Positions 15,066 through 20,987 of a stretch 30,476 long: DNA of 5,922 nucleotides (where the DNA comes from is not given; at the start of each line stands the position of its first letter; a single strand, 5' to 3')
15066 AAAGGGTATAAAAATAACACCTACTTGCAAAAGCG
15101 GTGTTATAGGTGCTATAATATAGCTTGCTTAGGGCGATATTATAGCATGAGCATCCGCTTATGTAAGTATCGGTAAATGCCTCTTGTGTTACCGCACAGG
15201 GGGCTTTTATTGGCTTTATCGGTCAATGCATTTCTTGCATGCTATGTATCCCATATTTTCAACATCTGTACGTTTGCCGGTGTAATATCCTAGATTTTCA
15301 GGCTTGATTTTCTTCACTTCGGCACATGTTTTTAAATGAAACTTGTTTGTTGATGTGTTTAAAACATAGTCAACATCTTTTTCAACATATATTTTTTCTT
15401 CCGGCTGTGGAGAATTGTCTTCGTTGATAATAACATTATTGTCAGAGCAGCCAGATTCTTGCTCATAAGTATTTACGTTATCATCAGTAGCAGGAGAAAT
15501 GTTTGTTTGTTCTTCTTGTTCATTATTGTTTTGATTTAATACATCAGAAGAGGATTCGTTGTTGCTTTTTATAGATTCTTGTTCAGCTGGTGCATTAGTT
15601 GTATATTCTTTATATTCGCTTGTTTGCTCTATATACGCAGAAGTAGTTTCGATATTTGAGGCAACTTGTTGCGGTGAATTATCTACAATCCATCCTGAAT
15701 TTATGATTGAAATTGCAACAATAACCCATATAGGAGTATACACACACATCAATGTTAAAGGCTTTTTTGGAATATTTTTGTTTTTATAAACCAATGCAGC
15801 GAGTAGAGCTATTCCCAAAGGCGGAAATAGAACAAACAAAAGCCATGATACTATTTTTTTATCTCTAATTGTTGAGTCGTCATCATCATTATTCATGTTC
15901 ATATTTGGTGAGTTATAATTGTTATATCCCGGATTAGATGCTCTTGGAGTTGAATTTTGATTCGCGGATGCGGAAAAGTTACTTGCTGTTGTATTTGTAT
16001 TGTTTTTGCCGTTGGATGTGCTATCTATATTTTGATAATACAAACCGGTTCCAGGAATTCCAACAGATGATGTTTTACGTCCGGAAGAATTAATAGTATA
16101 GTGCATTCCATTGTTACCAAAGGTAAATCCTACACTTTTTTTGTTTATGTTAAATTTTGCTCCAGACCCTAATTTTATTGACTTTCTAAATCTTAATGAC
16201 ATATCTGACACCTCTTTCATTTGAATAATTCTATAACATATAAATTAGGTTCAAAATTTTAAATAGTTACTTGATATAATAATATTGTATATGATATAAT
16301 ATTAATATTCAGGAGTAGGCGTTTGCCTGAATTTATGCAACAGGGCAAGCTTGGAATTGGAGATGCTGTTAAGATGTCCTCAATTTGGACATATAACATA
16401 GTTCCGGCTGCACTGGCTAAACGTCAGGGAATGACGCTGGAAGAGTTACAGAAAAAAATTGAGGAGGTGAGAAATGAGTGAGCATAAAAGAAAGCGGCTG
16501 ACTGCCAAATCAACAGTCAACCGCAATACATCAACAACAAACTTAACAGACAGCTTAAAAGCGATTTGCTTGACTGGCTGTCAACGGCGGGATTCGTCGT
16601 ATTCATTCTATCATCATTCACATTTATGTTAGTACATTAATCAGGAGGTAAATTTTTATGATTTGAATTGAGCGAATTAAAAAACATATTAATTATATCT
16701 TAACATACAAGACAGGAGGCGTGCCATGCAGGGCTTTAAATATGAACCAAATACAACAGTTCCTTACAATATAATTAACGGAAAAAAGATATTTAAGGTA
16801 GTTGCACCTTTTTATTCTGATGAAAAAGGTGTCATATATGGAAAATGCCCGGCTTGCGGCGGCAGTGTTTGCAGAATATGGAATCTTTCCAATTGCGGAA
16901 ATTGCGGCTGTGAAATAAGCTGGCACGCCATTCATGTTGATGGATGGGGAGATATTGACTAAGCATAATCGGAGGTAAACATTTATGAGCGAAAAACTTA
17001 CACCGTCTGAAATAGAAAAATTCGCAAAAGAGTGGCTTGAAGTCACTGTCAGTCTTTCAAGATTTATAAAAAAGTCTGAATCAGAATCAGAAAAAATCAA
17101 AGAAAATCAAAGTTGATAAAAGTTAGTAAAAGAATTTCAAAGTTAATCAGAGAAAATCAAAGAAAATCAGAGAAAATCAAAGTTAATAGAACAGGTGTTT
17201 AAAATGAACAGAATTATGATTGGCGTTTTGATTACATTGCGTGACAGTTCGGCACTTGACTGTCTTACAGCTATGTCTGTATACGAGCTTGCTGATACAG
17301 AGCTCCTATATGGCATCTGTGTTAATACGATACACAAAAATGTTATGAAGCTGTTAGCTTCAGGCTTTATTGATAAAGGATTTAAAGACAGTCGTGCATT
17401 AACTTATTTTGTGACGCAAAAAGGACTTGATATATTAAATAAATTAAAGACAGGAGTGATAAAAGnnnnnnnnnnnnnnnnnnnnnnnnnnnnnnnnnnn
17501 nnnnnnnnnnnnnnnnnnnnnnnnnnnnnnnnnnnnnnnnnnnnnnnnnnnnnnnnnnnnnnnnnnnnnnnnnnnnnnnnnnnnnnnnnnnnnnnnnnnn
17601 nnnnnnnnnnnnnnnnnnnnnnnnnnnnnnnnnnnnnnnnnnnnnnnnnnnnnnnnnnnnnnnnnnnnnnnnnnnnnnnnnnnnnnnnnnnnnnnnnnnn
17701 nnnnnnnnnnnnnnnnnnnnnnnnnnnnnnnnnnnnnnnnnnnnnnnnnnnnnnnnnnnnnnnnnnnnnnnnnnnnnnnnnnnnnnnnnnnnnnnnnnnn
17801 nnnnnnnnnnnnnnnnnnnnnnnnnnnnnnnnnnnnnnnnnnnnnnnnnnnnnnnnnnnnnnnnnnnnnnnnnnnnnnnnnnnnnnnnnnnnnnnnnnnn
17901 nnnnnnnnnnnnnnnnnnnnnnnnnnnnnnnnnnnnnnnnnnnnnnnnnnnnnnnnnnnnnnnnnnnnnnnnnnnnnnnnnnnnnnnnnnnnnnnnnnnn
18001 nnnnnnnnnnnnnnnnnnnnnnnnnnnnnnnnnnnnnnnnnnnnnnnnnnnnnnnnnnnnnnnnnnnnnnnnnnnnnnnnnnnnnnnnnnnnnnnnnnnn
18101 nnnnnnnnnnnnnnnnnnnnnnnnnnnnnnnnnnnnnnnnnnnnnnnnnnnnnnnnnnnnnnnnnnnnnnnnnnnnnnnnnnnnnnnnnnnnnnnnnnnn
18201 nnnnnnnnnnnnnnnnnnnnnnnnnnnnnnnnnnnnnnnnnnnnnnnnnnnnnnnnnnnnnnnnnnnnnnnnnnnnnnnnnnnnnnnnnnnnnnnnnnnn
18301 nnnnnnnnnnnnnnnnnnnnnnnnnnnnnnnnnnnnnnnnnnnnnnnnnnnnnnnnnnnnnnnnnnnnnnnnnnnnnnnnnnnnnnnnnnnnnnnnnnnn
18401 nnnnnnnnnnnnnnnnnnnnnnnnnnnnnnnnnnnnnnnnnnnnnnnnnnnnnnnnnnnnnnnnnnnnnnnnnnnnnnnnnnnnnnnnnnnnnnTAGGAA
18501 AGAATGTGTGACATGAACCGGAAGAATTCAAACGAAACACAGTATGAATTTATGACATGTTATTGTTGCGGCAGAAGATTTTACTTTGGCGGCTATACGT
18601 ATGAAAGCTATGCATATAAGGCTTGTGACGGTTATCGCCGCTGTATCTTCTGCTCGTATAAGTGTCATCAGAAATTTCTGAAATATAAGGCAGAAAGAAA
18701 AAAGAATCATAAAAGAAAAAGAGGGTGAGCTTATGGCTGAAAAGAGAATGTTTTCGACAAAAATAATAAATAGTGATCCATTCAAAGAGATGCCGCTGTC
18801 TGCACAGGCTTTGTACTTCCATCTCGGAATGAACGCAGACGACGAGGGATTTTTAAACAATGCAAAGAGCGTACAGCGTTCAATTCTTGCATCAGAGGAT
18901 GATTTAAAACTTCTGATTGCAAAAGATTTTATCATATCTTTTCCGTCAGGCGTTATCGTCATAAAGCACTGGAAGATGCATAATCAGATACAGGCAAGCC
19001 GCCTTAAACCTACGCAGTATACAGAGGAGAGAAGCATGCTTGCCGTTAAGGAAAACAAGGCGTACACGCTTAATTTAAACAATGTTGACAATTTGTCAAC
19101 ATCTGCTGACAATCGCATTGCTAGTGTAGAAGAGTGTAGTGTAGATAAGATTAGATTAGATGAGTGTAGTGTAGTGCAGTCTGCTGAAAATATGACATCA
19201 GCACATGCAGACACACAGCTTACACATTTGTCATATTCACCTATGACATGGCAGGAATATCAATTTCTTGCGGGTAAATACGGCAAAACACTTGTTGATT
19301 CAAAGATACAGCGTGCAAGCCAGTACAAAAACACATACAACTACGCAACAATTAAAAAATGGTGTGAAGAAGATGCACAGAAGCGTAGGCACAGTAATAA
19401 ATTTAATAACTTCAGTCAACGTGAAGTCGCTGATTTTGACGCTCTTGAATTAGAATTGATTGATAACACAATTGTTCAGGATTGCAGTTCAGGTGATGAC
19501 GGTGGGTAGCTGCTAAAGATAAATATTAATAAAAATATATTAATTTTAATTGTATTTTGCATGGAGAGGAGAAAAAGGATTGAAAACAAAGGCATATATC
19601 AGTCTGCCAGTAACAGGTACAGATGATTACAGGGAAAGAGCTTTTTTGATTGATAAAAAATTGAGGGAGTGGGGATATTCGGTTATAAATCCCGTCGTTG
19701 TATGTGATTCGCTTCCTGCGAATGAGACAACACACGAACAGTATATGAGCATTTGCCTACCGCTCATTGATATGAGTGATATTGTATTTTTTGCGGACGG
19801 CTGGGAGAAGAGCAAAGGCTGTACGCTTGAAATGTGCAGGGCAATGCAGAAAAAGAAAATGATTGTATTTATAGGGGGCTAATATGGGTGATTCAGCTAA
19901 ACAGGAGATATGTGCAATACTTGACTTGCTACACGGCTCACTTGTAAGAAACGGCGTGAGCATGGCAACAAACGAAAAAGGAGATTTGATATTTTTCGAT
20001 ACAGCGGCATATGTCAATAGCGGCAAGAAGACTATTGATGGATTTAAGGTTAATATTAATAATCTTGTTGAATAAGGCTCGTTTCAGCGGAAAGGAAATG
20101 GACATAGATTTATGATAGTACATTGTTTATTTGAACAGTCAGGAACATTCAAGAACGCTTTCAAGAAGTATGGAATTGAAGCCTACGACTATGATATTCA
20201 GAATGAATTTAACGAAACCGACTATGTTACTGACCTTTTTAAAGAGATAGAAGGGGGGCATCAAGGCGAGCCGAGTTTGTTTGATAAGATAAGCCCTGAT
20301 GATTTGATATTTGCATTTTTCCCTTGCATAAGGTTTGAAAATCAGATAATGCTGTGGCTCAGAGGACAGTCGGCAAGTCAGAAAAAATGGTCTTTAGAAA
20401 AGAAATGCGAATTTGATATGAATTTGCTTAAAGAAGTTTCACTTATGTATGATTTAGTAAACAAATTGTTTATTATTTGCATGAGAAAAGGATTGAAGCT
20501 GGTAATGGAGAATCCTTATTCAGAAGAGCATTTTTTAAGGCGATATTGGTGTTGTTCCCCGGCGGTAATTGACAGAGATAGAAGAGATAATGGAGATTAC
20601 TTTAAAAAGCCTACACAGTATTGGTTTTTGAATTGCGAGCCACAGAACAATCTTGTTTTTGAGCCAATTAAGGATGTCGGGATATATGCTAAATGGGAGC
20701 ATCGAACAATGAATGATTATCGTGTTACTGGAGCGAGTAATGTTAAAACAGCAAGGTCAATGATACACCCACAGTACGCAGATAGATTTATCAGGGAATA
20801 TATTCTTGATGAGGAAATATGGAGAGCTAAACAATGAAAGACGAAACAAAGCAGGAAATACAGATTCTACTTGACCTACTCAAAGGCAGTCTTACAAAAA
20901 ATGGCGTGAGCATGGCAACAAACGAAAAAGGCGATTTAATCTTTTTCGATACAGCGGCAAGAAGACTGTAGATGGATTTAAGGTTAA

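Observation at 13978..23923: One small phage carries both a chromosomal-integration kit and a plasmid-maintenance-like kit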

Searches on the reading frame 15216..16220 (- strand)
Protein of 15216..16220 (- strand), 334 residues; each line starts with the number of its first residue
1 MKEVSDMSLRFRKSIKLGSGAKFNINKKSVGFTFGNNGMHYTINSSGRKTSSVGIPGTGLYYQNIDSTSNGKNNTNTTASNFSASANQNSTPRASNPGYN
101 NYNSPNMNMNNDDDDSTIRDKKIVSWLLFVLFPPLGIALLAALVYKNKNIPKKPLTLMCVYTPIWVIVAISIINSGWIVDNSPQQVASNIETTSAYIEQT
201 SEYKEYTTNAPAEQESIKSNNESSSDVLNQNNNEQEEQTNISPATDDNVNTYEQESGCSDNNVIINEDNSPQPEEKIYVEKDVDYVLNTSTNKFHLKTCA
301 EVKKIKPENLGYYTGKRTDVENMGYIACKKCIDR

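Call 6: search_protein_families(library=pfam, proteins=[window:15216-16220:-], max_evalue=0.01)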
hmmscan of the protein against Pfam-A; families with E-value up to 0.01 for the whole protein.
window:15216-16220:- (334 aa): 1 family
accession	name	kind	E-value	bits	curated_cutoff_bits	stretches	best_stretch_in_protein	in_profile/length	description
PF14020.11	DUF4236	-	1.2e-18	67.8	27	1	9-62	1-54/55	Protein of unknown function (DUF4236)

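Call 7: search_protein_families(library=phrogs, proteins=[window:15216-16220:-], max_evalue=0.001)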
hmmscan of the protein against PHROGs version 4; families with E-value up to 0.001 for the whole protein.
window:15216-16220:- (334 aa): 8 families
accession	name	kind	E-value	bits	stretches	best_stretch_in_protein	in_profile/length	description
phrog_38135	-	unknown function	8.7e-20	71.9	1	7-82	1-77/441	-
phrog_7974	-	unknown function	7.8e-16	59.3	1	7-85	1-80/213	-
phrog_17982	-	unknown function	6.8e-13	49.3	1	7-110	1-94/390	-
phrog_18347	-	unknown function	3.9e-12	47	1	7-80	1-75/397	-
phrog_27590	-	unknown function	1.7e-09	39.1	1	7-88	1-81/148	-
phrog_9336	-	unknown function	5.5e-09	37.1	1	7-105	1-95/198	-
phrog_8279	-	unknown function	7.8e-09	36.9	1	7-92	1-84/133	-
phrog_28047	-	unknown function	0.00022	22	1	7-65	1-58/177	-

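Call 55: search_protein_families(library=ncbifam, proteins=[window:15216-16220:-], max_evalue=0.01)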
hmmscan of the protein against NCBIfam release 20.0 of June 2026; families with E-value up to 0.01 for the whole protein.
window:15216-16220:- (334 aa): 0 families

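Call 73: search_protein_families(library=padloc, proteins=[window:15216-16220:-], max_evalue=0.01)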
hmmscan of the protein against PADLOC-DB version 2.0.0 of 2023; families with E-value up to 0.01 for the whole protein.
window:15216-16220:- (334 aa): 0 families

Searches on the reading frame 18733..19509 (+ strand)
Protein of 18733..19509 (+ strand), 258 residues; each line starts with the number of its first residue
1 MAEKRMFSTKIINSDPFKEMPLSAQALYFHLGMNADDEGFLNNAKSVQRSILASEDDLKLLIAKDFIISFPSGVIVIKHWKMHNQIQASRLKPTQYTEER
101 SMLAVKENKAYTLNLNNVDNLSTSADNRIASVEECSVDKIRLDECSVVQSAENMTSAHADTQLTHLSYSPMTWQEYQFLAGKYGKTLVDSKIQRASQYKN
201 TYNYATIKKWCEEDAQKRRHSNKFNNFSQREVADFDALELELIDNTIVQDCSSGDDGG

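Call 6: search_protein_families(library=pfam, proteins=[window:18733-19509:+], max_evalue=0.01)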
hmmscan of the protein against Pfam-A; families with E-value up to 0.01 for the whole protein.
window:18733-19509:+ (258 aa): 0 families

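Call 7: search_protein_families(library=phrogs, proteins=[window:18733-19509:+], max_evalue=0.001)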
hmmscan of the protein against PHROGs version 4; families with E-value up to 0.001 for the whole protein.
window:18733-19509:+ (258 aa): 4 families
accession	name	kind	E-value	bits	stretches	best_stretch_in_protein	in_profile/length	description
phrog_5708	-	DNA, RNA and nucleotide metabolism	1.7e-60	206.3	1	1-226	1-239/263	DnaD-like helicase loader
phrog_8489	-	DNA, RNA and nucleotide metabolism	3.6e-60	205.6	1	1-229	1-234/296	DnaD-like helicase loader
phrog_1163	-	unknown function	6.4e-31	109.1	1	1-226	8-206/273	-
phrog_10469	-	DNA, RNA and nucleotide metabolism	9.6e-15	55.7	1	1-133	1-163/305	DnaD-like helicase loader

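Call 55: search_protein_families(library=ncbifam, proteins=[window:18733-19509:+], max_evalue=0.01)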
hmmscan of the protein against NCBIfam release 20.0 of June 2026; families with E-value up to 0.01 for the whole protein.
window:18733-19509:+ (258 aa): 1 family
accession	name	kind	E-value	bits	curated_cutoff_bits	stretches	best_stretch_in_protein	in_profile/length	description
NF003984.0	PRK05471.1-3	equivalog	0.0086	15.4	423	0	167-230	108-173/265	CDP-diacylglycerol diphosphatase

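Call 78: search_protein_families(library=pfam, alignment_id=A4, max_evalue=0.001)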
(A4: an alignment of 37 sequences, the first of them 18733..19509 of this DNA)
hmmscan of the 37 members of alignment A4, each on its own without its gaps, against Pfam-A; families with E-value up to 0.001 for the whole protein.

A. member 1, window:18733-19509:+ (258 aa): 0 families

B. families by the number of members that match (of 37 scanned): 13 families
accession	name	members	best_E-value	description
PF09681.16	Phage_rep_org_N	16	5.4e-47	N-terminal phage replisome organiser (Phage_rep_org_N)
PF14297.12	Lin1244_N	4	3.5e-26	Lin1244/Lin1753-like, N-terminal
PF09524.15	Phg_2220_C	2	2.8e-29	Conserved phage C-terminus (Phg_2220_C)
PF06970.17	RepA_N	2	4.6e-27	Replication initiator protein A (RepA) N-terminus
PF19481.4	DUF6017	1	5.6e-38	Family of unknown function (DUF6017)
PF00589.27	Phage_integrase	1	8.7e-26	Phage integrase family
PF19808.4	DUF6291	1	7.4e-24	Family of unknown function (DUF6291)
PF13730.12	HTH_36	1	1.8e-10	Helix-turn-helix domain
PF21984.2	DnaD_N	1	3e-05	DnaD N-terminal domain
PF01978.25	TrmB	1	0.00036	Sugar-specific transcriptional regulator TrmB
PF20710.2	DUF6824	1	0.00039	Domain of unknown function (DUF6824)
PF13309.12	HTH_22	1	0.00072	HTH domain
PF07374.17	DUF1492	1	0.00083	Protein of unknown function (DUF1492)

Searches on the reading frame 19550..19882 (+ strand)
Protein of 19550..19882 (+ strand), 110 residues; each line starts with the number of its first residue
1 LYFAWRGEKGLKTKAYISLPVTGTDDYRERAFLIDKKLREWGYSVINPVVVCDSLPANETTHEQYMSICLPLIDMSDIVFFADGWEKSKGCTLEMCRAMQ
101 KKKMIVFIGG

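Call 6: search_protein_families(library=pfam, proteins=[window:19550-19882:+], max_evalue=0.01)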
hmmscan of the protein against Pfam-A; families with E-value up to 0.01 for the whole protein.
window:19550-19882:+ (110 aa): 1 family
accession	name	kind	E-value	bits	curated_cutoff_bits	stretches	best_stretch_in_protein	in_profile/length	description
PF14359.12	DUF4406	-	3.1e-18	66.4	22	1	14-106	2-90/91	Domain of unknown function (DUF4406)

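Call 7: search_protein_families(library=phrogs, proteins=[window:19550-19882:+], max_evalue=0.001)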
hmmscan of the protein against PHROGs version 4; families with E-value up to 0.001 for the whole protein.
window:19550-19882:+ (110 aa): 3 families
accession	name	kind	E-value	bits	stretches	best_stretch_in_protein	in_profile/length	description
phrog_355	-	DNA, RNA and nucleotide metabolism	3.3e-21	76.8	1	12-107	74-171/249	nucleoside 2-deoxyribosyltransferase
phrog_5781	-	unknown function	2.1e-14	54.6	1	13-96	6-87/220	-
phrog_15484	-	other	0.00088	20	1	15-98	153-235/253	hydrolase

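Call 73: search_protein_families(library=padloc, proteins=[window:19550-19882:+], max_evalue=0.01)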
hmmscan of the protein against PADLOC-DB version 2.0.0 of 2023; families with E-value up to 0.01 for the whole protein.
window:19550-19882:+ (110 aa): 0 families

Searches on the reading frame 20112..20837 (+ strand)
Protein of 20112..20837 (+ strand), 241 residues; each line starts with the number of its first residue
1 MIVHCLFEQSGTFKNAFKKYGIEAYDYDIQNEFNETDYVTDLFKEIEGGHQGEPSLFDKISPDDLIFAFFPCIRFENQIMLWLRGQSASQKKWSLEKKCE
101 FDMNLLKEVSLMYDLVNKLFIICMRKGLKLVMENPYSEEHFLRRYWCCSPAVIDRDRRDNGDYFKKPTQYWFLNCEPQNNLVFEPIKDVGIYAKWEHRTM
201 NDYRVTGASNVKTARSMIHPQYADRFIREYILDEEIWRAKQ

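Call 6: search_protein_families(library=pfam, proteins=[window:20112-20837:+], max_evalue=0.01)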
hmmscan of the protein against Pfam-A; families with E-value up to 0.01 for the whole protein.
window:20112-20837:+ (241 aa): 0 families

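Call 7: search_protein_families(library=phrogs, proteins=[window:20112-20837:+], max_evalue=0.001)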
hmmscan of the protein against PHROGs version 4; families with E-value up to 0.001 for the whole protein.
window:20112-20837:+ (241 aa): 1 family
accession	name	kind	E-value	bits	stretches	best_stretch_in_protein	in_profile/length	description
phrog_757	-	other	1.4e-19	71.1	1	1-228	15-216/247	DNA methyltransferase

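Call 73: search_protein_families(library=padloc, proteins=[window:20112-20837:+], max_evalue=0.01)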
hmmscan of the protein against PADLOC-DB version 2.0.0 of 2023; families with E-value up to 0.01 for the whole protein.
window:20112-20837:+ (241 aa): 0 families
